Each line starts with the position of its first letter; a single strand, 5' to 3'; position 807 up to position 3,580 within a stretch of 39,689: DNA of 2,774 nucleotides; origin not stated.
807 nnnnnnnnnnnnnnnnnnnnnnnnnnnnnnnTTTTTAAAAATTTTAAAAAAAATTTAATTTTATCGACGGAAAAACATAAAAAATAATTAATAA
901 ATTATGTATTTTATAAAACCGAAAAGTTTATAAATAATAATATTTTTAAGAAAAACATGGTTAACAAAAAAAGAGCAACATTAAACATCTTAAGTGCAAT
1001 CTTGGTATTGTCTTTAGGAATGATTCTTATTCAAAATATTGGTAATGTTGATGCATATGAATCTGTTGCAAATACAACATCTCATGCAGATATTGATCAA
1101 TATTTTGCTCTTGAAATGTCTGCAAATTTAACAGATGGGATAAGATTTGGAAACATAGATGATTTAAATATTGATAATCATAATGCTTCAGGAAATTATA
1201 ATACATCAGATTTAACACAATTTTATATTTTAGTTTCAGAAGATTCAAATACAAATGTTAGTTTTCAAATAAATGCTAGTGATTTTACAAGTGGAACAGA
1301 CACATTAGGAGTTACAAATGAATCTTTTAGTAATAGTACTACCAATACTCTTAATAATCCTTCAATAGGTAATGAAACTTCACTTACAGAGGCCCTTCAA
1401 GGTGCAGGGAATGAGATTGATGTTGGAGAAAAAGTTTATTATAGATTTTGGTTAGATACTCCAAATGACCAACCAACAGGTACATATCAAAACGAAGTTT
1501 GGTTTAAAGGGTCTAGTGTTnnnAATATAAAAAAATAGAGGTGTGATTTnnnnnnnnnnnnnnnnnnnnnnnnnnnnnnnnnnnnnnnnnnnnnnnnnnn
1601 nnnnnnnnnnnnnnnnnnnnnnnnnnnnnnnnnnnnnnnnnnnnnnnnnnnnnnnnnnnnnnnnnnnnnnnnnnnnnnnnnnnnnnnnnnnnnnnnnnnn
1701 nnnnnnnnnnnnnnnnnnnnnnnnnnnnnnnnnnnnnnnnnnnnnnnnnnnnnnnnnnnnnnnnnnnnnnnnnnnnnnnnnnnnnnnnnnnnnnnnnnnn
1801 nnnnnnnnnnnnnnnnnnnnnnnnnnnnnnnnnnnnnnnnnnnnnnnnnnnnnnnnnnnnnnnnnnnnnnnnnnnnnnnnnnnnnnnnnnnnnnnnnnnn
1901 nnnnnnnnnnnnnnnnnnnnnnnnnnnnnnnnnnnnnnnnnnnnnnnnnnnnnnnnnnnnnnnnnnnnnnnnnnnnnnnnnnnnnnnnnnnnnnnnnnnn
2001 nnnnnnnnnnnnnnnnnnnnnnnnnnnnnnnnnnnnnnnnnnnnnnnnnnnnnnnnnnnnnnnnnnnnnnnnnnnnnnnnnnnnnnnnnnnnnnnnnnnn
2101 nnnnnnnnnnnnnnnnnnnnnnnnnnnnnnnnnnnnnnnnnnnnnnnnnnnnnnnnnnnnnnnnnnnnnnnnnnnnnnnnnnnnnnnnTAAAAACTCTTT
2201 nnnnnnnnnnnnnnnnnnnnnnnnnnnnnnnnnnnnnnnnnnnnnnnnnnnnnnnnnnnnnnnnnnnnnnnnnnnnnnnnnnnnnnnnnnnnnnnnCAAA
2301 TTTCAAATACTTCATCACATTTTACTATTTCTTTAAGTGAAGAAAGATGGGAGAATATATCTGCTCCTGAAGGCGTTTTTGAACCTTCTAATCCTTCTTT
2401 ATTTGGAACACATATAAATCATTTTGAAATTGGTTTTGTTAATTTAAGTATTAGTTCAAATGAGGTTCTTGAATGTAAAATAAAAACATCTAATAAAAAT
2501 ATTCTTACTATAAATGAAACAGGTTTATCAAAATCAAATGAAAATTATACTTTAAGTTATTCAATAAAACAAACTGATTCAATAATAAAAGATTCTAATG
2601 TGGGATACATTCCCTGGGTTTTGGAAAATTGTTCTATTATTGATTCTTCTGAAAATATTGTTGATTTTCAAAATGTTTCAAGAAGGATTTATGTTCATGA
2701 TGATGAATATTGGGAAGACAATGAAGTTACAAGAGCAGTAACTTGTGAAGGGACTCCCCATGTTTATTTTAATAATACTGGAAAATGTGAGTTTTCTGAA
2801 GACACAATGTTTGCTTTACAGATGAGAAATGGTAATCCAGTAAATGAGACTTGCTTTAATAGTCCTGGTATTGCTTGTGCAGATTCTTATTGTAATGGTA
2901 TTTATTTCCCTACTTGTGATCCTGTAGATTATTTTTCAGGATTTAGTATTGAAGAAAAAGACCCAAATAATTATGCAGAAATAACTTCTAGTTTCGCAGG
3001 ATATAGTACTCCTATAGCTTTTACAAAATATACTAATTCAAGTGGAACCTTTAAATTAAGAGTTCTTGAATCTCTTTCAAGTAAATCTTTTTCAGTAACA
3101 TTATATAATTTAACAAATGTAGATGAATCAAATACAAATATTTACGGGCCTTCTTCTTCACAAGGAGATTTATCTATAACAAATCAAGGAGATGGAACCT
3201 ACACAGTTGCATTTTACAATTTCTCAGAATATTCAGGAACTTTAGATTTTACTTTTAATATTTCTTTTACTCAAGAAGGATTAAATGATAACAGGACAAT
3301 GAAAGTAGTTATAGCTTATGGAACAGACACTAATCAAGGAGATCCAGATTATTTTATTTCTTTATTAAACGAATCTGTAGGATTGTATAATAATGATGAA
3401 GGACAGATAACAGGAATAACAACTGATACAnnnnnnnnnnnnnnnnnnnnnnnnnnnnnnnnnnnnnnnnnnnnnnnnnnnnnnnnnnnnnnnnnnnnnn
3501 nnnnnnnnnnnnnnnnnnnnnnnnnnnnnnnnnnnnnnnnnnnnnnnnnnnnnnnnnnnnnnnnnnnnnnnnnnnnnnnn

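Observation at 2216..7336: Giant Cys/Asp-rich membrane-anchored surface protein with 11 DNDxD-DCxDxDC modules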

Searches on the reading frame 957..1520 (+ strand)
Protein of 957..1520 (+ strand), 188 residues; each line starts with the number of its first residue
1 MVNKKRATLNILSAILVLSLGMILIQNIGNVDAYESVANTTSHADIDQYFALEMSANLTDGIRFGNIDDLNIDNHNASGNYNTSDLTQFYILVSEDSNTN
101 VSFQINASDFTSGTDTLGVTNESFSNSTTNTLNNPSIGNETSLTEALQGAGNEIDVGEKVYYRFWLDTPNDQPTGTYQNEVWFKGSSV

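Call 11: search_protein_families(library=pfam, proteins=[window:957-1520:+], max_evalue=0.001)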
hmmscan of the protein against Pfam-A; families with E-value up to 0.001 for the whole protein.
window:957-1520:+ (188 aa): 0 families

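Call 34: search_protein_families(library=ncbifam, proteins=[window:957-1520:+], max_evalue=1)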
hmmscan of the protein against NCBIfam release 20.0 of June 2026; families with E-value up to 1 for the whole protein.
window:957-1520:+ (188 aa): 0 families

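Call 76: search_protein_families(library=pfam, proteins=[window:957-1520:+], max_evalue=5)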
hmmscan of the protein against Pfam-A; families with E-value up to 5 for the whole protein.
window:957-1520:+ (188 aa): 2 families
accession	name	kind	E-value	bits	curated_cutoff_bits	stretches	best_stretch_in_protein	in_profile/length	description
PF12113.13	SVM_signal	-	0.04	14.4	22.4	1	4-27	3-26/33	SVM protein signal sequence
PF04994.19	TfoX_C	-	0.23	12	23.1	1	26-54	31-59/81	TfoX C-terminal domain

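Call 91: search_solved_structures(query=A4, max_evalue=5)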
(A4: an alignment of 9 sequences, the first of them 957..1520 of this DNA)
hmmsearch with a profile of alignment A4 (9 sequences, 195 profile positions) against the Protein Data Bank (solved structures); distinct sequences matched with E-value up to 5: 2.
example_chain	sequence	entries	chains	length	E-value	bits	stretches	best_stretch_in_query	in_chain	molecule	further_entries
2qqp_A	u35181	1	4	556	0.17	14.7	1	43-116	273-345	p81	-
6gxr_A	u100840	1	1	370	0.17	14.7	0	71-109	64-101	BP39L lectin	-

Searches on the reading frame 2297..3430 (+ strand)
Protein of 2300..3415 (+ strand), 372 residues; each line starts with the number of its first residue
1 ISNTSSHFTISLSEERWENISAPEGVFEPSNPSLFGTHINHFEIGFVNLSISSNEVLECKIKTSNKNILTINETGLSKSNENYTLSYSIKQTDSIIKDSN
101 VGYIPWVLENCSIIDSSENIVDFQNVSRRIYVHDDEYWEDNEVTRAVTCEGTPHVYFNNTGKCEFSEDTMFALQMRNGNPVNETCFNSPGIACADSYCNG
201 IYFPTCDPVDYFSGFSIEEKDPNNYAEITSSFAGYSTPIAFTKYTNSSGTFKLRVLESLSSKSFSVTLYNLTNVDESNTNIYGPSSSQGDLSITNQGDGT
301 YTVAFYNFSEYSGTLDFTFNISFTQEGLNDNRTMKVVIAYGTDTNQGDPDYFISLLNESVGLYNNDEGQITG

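Call 16: search_protein_families(library=pfam, proteins=[window:2300-3415:+], max_evalue=10)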
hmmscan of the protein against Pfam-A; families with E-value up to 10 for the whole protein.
window:2300-3415:+ (372 aa): 3 families
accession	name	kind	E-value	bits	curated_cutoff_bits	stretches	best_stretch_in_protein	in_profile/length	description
PF01105.29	EMP24_GP25L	-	0.0047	17.4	25.9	1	261-326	36-100/182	emp24/gp25L/p24 family/GOLD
PF17892.7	Cadherin_5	-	0.013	15.8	26.5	1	268-329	30-89/98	Cadherin-like domain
PF00630.25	Filamin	-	0.027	15.8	26.9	1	262-310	23-73/93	Filamin/ABP280 repeat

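Call 68: predict_structure(alignment_id=A3)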
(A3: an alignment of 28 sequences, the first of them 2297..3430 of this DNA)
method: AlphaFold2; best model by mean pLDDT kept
length: 378 residues; sequences in the alignment: 28
mean_pLDDT: 79.3   pTM: 0.64
mean pLDDT of the five models: 79.3, 76.0, 70.9, 70.7, 69.6
residues with pLDDT >= 90: 128; 70-90: 172; 50-70: 41; < 50: 37
segments of 3 or more residues with pLDDT < 50: 1-4, 6-13, 210-224, 369-378
pLDDT, mean of each block of 10 residues (from residue 1): 42 72 90 89 96 97 87 97 97 89 80 94 84 91 80 67 70 84 85 80 71 27 55 89 70 83 94 87 78 86 93 85 73 84 91 76 55 40
secondary structure, 60 per line:
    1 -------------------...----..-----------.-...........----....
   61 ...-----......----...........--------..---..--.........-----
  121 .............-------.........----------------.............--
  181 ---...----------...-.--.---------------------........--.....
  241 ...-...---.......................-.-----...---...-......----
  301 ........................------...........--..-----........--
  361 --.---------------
elements in order: E20-22 E42-52 E57-63 E69-74 E79-89 E107-115 E121-133 H141-149 H166-178 E226-233 E236-243 E245-247 E251-273 E281-283 E291-296 E301-324 E331-341 E351-358

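Call 70: fold_search(model_id=the predicted structure, library=pdb)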
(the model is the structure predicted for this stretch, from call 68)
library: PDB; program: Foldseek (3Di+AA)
matches with E <= 10: 1675; with E <= 0.001: 93
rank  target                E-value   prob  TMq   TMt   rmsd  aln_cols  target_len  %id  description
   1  9e8a_A                2.7e-06  1.00  0.28  0.15  12.0       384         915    8  Integrin aIIbb3 bent conformation from human platelet membrane crude preparation (released 2025-10-15)
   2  8t2v_A                3.6e-06  1.00  0.28  0.14  13.3       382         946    9  Cryo-EM Structures of Full-length Integrin alphaIIbbeta3 in Native Lipids (released 2023-07-26)
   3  9iuj_A                6.3e-06  1.00  0.26  0.16  14.4       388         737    8  Integrin alpha-v beta-3 in complex with rhodostomin (released 2025-07-30)
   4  8xen_A                9.3e-06  1.00  0.24  0.11  15.7       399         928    8  Cryo-EM structure of integrin ITGAV/ITGB3 complex, conformation 4 (released 2024-12-18)
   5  4mmz_A                1.1e-05  1.00  0.27  0.14  12.5       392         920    8  Integrin AlphaVBeta3 ectodomain bound to an antagonistic tenth domain of Fibronectin (released 2014-03-26)
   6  9au7_C                1.2e-05  0.99  0.19  0.24  18.2       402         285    7  Human Retriever VPS35L/VPS29/VPS26C complex bound to SNX17 peptide (Composite Map) (released 2024-10-30)
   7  3fcs_C                1.8e-05  1.00  0.27  0.15  12.2       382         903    8  Structure of complete ectodomain of integrin aIIBb3 (released 2009-01-20)
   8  8gcd_A                2.1e-05  1.00  0.28  0.14  13.1       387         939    8  Full length Integrin AlphaIIbBeta3 in inactive state (released 2024-03-06)
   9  8xer_A                2.2e-05  1.00  0.24  0.14  11.8       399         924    7  Cryo-EM structure of integrin ITGAV, ITGB3 and Cilengitide TFA complex, conformation 1 (released 2024-12-18)
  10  3ije_A                2.4e-05  0.99  0.26  0.14  13.1       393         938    8  Crystal structure of the complete integrin alhaVbeta3 ectodomain plus an Alpha/beta transmembrane fragment (released 2009-09-29)
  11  8xei_A                2.5e-05  1.00  0.30  0.15  11.9       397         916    8  Cryo-EM structure of integrin ITGAV/ITGB3 complex, conformation 1 (released 2024-12-18)
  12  7nxd_A                2.5e-05  1.00  0.30  0.15  12.1       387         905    8  Cryo-EM structure of human integrin alpha5beta1 in the half-bent conformation (released 2021-08-25)
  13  3fcs_A                3.1e-05  1.00  0.27  0.14  13.3       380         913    8  Structure of complete ectodomain of integrin aIIBb3 (released 2009-01-20)
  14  10pa                  3.3e-05  0.99  0.23  0.27  18.6       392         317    8  Crystal structure of SdrD A2-A3 domains from Staphylococcus aureus JH1 (released 2026-02-11)
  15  8jru_A                3.7e-05  0.94  0.19  0.20  17.8       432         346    7  Cryo-EM structure of the glucagon receptor bound to beta-arrestin 1 in ligand-free state (released 2023-08-16)
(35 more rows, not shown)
